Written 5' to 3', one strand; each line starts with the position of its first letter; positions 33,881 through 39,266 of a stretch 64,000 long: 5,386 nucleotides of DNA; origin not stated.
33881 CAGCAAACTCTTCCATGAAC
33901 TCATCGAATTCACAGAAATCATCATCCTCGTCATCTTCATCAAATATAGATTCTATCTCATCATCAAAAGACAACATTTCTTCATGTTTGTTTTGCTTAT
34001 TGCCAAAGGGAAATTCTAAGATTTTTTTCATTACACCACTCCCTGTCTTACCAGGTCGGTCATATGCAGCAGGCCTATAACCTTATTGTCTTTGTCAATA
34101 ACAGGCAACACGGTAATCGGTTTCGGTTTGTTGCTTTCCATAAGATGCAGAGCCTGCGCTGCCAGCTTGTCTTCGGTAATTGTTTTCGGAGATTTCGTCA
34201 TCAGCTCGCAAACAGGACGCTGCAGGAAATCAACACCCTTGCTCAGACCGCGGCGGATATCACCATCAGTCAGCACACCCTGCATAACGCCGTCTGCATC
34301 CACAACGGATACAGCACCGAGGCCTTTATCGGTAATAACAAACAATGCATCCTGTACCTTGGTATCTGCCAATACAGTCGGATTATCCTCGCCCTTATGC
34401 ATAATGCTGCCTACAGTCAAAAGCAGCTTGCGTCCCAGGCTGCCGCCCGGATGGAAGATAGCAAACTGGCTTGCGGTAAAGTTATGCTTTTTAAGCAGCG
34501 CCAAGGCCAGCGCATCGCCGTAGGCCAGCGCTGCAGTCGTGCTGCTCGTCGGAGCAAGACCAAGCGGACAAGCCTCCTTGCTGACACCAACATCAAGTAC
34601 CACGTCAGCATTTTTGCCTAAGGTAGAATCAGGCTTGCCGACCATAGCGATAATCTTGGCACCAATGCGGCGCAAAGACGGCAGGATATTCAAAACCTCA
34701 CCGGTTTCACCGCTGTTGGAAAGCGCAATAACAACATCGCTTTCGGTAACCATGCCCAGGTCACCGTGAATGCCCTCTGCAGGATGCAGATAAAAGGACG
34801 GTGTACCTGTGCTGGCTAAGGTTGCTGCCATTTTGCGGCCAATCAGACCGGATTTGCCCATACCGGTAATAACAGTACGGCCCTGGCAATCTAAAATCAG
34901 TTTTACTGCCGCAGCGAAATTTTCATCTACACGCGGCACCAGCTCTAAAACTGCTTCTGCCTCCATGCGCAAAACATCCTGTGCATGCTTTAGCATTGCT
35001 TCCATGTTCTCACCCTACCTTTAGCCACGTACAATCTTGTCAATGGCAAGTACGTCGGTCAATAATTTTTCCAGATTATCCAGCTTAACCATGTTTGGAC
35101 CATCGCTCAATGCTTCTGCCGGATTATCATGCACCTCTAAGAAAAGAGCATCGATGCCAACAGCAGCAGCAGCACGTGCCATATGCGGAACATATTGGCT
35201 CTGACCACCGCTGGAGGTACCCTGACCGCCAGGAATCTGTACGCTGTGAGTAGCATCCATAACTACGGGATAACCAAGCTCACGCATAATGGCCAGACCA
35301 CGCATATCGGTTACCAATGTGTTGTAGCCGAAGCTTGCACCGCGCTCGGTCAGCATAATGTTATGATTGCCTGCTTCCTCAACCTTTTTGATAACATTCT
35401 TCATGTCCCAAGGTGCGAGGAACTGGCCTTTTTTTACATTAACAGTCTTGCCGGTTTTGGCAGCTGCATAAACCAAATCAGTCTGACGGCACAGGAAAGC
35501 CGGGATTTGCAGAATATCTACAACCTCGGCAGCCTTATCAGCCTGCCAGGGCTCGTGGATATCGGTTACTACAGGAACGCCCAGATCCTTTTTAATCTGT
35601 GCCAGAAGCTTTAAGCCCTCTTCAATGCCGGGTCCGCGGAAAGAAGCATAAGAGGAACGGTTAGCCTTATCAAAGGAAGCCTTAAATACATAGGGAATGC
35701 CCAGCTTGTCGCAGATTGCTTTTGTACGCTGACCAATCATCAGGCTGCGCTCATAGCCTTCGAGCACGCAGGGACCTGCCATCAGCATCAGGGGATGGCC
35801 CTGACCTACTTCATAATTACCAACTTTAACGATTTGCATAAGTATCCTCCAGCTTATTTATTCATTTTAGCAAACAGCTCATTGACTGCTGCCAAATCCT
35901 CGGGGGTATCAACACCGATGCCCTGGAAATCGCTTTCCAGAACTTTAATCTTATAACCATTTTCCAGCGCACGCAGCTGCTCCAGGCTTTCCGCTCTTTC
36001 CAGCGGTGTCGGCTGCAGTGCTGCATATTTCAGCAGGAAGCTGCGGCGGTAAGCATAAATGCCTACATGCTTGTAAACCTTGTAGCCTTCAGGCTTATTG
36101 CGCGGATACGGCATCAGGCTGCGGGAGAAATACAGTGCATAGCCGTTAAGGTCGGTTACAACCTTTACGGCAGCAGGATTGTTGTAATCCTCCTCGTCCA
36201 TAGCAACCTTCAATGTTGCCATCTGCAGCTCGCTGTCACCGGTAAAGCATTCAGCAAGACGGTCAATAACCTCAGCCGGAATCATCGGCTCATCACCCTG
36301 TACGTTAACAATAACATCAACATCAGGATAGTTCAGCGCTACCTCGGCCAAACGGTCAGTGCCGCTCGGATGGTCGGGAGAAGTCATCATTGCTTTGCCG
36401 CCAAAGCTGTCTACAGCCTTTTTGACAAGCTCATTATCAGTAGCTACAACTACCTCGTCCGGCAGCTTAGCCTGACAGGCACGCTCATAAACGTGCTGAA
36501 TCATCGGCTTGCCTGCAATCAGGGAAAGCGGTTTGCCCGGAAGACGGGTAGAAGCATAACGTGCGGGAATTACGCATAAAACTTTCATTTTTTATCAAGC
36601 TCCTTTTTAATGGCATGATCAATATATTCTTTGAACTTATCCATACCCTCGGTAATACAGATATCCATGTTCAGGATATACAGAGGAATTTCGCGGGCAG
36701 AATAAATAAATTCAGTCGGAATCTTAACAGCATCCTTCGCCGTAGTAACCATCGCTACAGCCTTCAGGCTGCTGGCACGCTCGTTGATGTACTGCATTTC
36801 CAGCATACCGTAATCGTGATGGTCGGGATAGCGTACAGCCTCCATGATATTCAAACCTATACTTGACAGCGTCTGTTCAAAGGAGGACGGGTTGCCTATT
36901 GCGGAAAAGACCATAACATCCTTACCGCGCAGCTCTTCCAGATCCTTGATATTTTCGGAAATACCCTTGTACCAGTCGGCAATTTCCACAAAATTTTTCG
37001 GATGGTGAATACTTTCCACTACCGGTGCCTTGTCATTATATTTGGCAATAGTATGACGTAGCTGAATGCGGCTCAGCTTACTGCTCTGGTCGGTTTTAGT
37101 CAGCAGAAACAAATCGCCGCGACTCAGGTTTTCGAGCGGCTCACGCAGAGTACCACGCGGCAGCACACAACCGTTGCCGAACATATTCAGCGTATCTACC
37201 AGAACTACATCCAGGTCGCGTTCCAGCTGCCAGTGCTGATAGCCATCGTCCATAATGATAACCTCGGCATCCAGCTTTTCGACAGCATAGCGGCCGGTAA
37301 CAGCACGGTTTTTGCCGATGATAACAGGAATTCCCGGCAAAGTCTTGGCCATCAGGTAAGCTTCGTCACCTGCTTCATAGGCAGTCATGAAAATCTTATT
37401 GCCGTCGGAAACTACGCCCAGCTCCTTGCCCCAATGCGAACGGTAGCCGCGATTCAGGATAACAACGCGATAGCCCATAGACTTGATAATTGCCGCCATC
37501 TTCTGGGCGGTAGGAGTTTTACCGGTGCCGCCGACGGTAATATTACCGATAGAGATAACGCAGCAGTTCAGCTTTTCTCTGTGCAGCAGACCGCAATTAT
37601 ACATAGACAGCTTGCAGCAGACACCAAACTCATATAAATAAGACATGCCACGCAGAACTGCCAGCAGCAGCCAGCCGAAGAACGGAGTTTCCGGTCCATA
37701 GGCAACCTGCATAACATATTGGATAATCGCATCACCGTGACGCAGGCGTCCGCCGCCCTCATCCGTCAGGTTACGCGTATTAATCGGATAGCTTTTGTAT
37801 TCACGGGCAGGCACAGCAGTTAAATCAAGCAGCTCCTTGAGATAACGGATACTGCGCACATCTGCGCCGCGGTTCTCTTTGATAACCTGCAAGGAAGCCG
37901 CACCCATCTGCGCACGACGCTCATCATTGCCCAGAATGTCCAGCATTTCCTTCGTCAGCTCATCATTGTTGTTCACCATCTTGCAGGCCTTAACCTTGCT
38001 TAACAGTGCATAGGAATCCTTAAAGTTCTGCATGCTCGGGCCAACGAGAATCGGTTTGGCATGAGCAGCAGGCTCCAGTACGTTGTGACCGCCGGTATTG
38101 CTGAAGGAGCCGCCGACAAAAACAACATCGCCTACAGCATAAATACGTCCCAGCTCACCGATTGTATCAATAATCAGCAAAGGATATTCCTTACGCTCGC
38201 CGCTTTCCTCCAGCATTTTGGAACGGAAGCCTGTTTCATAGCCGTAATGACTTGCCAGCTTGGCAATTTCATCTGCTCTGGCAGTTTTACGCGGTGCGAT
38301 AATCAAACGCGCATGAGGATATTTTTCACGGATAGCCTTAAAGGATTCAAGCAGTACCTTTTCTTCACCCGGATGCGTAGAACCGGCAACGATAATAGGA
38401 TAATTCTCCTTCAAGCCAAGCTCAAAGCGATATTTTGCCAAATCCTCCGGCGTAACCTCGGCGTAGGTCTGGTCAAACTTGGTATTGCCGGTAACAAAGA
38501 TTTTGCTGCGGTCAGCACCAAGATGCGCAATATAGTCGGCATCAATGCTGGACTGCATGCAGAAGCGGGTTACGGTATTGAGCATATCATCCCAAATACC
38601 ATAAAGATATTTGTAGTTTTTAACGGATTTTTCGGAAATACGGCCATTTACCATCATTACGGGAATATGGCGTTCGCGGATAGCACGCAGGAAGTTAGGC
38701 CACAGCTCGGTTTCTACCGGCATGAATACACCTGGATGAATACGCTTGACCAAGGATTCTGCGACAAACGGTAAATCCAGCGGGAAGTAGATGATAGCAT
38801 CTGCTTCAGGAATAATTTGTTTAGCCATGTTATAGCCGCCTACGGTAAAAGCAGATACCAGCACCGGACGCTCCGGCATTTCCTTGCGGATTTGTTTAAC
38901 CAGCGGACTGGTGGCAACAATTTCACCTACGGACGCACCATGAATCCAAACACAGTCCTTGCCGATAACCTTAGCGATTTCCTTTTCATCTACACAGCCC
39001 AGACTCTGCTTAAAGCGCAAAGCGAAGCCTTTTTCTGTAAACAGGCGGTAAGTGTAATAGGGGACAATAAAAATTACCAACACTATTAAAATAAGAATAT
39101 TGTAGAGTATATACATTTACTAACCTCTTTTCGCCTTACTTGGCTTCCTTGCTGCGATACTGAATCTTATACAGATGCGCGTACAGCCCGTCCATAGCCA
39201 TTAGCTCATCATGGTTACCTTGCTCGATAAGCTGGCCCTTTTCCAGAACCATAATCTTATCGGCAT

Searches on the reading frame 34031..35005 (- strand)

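Call 96: search_protein_families(library=ncbifam, proteins=[window:34031-35005:-], max_evalue=1e-15)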
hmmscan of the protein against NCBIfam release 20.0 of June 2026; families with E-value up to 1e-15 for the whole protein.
window:34031-35005:- (324 aa): 3 families
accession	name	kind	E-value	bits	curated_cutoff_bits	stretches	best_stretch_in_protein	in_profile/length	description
NF008141.0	PRK10892.1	equivalog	9e-109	363.7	505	1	7-324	15-328/328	arabinose-5-phosphate isomerase KdsD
TIGR00393.1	kpsF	subfamily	4.5e-103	344.5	203.7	1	42-314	1-268/268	KpsF/GutQ family sugar-phosphate isomerase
NF008581.0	PRK11543.1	equivalog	3.7e-94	315.3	481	1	2-323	3-320/321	arabinose-5-phosphate isomerase GutQ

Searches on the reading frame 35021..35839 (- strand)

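Call 96: search_protein_families(library=ncbifam, proteins=[window:35021-35839:-], max_evalue=1e-15)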
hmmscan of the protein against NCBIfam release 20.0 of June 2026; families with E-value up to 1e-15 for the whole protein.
window:35021-35839:- (272 aa): 8 families
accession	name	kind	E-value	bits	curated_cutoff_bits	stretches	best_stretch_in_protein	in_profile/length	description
NF003543.0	PRK05198.1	equivalog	9.8e-131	434.7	242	1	2-271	3-272/273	3-deoxy-8-phosphooctulonate synthase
TIGR01362.1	KDO8P_synth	equivalog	7.9e-124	411.9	314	1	16-271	2-257/258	3-deoxy-8-phosphooctulonate synthase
NF009109.0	PRK12457.1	equivalog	1.4e-98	329.6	457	1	4-271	4-273/281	3-deoxy-8-phosphooctulonate synthase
NF006421.0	PRK08673.1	subfamily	6.4e-42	144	335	1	2-270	81-333/338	3-deoxy-7-phosphoheptulonate synthase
TIGR01361.1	DAHP_synth_Bsub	equivalog_domain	4.6e-36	124.5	267.75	1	3-263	13-257/260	3-deoxy-7-phosphoheptulonate synthase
NF009933.0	PRK13396.1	subfamily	1.5e-35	122.8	486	1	7-270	92-341/352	3-deoxy-7-phosphoheptulonate synthase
NF009239.0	PRK12595.1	equivalog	2.2e-30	105.9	279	1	3-265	106-352/360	bifunctional 3-deoxy-7-phosphoheptulonate synthase/chorismate mutase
NF041229.1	BagF_FevY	exception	3.9e-28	98.6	700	1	3-259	78-318/340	phospho-2-dehydro-3-deoxyheptonate aldolase BagF/FevY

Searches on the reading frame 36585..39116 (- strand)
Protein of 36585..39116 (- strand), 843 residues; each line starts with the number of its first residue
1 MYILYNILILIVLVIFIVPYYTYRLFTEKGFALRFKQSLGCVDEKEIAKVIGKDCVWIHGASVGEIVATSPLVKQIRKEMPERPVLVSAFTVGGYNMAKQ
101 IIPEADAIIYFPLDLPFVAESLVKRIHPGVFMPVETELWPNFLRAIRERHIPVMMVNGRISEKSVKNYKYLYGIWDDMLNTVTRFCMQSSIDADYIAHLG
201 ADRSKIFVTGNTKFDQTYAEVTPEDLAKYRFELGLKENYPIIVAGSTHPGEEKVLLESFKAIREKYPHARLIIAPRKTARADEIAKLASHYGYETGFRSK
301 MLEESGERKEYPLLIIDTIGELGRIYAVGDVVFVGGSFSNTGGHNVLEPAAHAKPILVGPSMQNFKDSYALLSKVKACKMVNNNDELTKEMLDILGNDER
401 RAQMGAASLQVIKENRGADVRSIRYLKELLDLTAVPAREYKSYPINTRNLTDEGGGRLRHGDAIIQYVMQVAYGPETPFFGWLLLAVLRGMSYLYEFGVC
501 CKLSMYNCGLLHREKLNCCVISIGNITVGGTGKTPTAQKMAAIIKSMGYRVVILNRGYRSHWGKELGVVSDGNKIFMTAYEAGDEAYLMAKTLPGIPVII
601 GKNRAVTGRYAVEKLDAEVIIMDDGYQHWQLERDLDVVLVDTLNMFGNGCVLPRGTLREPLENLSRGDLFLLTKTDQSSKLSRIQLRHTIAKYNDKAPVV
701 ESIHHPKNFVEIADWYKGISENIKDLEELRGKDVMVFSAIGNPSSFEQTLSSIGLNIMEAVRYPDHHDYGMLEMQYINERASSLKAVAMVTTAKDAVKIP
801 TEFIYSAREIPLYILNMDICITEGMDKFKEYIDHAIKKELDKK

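Call 96: search_protein_families(library=ncbifam, proteins=[window:36585-39116:-], max_evalue=1e-15)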
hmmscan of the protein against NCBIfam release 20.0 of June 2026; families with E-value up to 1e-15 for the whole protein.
window:36585-39116:- (843 aa): 7 families
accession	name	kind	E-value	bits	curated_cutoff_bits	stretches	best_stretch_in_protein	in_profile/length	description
NF004388.0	PRK05749.1-4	equivalog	1.5e-102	343.3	438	1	3-430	5-421/425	lipid IV(A) 3-deoxy-D-manno-octulosonic acid transferase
NF004386.0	PRK05749.1-2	equivalog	2.5e-79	267.1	524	1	3-431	4-428/433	lipid IV(A) 3-deoxy-D-manno-octulosonic acid transferase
NF004385.0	PRK05749.1-1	equivalog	2.5e-75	253.7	590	1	12-429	8-419/425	lipid IV(A) 3-deoxy-D-manno-octulosonic acid transferase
NF004389.0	PRK05749.1-5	equivalog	2.8e-73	247.1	363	1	1-399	1-373/402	lipid IV(A) 3-deoxy-D-manno-octulosonic acid transferase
NF004387.0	PRK05749.1-3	equivalog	1.4e-66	225.1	617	1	11-431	18-424/440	lipid IV(A) 3-deoxy-D-manno-octulosonic acid transferase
TIGR00682.1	lpxK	equivalog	1.1e-58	198.9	91.95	1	492-800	2-292/324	tetraacyldisaccharide 4'-kinase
NF001892.0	PRK00652.1-5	equivalog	4.1e-40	137.7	327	1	467-708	8-227/308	tetraacyldisaccharide 4'-kinase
